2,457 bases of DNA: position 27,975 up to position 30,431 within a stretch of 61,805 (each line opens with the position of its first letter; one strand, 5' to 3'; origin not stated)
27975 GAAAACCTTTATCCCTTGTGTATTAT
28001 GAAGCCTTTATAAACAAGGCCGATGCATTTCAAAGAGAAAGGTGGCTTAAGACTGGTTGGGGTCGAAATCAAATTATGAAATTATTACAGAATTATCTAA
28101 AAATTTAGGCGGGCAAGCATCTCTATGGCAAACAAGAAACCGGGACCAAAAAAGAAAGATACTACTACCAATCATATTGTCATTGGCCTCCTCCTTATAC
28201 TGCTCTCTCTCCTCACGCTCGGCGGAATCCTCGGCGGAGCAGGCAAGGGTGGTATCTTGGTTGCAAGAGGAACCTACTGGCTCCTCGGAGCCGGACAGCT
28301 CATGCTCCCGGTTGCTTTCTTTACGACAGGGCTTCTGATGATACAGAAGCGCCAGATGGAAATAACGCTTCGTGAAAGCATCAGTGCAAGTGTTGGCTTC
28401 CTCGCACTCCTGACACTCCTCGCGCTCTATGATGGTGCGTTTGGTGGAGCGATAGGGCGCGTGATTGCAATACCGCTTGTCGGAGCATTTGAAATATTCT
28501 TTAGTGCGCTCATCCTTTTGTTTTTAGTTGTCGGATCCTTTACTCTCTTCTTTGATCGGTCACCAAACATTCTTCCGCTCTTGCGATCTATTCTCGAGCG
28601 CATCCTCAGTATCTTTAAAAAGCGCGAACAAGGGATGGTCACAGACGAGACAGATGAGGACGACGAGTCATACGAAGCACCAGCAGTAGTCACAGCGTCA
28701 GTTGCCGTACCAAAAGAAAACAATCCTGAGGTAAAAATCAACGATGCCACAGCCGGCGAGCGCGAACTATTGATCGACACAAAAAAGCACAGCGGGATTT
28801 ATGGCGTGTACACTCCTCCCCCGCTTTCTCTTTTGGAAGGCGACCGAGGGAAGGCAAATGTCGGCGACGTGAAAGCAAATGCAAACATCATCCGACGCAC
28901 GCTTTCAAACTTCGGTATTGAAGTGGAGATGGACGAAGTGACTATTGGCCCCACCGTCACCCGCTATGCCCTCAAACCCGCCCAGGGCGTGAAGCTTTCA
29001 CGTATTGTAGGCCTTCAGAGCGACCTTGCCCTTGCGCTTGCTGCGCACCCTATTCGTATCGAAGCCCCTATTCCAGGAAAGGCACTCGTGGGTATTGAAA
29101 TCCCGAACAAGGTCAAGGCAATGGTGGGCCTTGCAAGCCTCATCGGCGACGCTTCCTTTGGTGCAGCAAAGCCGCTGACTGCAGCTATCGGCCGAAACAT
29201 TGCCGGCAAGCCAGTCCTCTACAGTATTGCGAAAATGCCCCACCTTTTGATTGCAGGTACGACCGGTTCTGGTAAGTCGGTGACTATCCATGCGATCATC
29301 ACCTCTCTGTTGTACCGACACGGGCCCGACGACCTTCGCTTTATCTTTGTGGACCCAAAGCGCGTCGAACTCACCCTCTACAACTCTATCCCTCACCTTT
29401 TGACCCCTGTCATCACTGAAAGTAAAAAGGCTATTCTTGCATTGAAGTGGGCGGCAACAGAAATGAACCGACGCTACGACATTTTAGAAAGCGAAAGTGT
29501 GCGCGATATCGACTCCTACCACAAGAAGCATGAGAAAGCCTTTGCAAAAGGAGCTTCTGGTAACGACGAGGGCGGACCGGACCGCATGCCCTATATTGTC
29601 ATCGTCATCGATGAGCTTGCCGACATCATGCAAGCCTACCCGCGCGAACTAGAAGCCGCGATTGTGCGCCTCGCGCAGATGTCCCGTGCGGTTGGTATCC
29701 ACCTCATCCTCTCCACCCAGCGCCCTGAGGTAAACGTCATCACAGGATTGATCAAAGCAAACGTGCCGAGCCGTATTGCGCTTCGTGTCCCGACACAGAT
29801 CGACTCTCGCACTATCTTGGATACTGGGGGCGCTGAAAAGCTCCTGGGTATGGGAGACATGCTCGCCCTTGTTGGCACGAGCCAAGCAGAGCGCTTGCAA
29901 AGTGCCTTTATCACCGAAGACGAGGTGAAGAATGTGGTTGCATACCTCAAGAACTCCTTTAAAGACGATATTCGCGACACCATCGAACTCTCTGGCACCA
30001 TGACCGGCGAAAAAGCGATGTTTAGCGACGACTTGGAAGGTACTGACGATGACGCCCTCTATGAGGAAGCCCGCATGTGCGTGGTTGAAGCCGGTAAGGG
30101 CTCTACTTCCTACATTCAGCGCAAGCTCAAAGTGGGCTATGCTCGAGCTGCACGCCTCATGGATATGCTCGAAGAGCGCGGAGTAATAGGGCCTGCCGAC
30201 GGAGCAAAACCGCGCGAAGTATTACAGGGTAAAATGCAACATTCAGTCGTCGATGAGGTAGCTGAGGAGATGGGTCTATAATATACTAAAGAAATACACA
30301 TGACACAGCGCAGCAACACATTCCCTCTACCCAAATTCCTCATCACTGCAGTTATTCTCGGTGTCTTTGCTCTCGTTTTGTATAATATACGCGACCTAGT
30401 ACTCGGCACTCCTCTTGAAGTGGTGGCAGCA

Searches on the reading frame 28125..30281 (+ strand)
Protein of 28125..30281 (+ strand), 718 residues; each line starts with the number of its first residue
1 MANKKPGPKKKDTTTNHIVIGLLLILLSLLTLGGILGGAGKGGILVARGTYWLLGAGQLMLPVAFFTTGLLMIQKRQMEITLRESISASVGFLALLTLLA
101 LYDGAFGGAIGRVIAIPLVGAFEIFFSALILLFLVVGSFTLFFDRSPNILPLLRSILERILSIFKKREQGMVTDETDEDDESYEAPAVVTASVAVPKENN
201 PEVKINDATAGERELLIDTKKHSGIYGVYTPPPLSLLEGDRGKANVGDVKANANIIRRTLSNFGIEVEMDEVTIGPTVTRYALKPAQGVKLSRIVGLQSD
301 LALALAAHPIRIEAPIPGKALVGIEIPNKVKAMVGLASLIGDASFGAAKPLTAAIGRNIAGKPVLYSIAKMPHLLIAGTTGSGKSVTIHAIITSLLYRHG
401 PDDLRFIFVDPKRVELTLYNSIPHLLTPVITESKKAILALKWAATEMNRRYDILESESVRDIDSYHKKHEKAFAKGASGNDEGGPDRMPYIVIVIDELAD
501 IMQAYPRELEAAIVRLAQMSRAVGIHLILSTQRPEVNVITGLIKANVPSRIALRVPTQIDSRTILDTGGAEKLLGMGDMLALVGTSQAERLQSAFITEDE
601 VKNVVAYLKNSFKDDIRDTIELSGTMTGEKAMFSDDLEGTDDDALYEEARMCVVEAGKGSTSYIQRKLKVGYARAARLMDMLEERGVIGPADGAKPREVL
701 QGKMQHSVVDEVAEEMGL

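Call 69: search_protein_families(library=pfam, proteins=[window:28125-30281:+], max_evalue=0.00001)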
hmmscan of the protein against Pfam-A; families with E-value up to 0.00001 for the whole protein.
window:28125-30281:+ (718 aa): 3 families
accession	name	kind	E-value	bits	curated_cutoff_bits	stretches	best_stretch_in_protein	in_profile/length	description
PF01580.24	FtsK_SpoIIIE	-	3.4e-55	187.3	24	1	348-535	15-220/221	FtsK/SpoIIIE family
PF17854.6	FtsK_alpha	-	1.7e-28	99.2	22.9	1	232-328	2-101/101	FtsK alpha domain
PF09397.16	FtsK_gamma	-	4.5e-27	94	30.6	1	641-700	2-61/63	Ftsk gamma domain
